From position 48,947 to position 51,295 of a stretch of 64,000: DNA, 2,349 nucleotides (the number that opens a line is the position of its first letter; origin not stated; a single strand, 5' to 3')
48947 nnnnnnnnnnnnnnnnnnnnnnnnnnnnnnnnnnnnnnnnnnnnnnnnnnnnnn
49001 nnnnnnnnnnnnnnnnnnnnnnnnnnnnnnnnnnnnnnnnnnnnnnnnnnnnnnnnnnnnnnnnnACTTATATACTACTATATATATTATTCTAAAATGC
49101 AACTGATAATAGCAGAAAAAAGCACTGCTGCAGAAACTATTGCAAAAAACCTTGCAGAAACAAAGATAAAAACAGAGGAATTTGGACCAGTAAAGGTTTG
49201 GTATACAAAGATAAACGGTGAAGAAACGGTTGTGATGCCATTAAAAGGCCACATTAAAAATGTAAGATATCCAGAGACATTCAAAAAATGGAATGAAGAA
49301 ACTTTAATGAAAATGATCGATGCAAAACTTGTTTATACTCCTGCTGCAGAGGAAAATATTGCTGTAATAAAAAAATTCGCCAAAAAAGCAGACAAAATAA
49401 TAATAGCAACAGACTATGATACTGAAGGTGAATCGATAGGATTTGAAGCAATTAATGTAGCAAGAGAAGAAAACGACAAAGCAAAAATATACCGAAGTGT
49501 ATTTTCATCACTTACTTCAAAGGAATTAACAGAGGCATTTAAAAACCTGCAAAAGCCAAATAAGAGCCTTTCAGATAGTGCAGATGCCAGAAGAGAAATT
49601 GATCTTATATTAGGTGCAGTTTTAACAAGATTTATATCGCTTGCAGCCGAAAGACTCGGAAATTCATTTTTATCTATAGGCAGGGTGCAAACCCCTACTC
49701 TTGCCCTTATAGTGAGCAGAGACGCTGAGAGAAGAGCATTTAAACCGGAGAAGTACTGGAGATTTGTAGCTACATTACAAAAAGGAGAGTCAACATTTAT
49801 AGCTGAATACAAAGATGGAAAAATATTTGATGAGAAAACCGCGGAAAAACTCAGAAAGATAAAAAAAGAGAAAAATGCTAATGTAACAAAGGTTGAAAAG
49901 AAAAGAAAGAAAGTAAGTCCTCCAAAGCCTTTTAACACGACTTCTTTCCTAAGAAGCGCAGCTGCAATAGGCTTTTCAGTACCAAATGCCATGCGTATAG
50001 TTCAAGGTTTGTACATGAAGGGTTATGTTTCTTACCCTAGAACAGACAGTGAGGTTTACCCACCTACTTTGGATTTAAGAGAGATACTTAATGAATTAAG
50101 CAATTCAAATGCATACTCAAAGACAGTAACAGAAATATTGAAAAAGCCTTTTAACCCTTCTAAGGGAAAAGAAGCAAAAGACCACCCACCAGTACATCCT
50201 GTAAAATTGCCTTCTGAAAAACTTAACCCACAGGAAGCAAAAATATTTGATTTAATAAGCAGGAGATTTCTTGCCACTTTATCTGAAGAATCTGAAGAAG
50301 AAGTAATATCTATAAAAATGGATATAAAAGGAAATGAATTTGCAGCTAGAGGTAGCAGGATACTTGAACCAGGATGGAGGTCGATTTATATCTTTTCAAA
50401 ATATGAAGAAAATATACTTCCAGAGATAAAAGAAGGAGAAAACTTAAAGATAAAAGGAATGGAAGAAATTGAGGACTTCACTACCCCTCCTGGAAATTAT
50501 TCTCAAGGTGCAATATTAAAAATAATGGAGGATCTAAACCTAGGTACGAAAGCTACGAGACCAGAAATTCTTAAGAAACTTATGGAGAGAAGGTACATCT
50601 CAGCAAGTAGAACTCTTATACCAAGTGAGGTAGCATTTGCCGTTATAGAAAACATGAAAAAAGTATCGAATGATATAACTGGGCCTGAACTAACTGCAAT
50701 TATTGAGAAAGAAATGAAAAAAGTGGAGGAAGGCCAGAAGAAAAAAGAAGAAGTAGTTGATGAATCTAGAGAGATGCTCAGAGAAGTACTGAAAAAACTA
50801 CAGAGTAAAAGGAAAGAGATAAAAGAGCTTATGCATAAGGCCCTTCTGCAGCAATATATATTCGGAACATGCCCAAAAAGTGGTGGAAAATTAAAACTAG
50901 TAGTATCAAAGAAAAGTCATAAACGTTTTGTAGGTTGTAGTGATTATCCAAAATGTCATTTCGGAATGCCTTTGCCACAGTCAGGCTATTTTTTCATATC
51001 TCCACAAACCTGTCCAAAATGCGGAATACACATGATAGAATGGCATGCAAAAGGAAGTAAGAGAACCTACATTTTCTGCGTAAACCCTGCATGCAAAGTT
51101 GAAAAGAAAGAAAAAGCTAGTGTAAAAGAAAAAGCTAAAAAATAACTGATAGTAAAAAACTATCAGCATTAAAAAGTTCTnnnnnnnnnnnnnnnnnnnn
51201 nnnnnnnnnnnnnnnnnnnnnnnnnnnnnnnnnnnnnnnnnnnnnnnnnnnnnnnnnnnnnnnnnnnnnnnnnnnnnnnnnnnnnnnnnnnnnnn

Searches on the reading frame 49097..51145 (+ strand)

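Call 7: search_protein_families(library=pfam, proteins=[window:49097-51145:+], max_evalue=0.001)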
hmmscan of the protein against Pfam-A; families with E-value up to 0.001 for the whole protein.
window:49097-51145:+ (682 aa): 3 families
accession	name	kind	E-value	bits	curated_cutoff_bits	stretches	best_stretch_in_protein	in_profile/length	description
PF01131.25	Topoisom_bac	-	1.8e-116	390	35.1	1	154-554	2-410/411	DNA topoisomerase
PF01751.28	Toprim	-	8.5e-15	55.2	23.1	1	2-138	1-95/96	Toprim domain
PF01396.24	Zn_ribbon_Top1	-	1.5e-11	44.3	32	1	590-628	2-38/39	Topoisomerase DNA binding C4 zinc finger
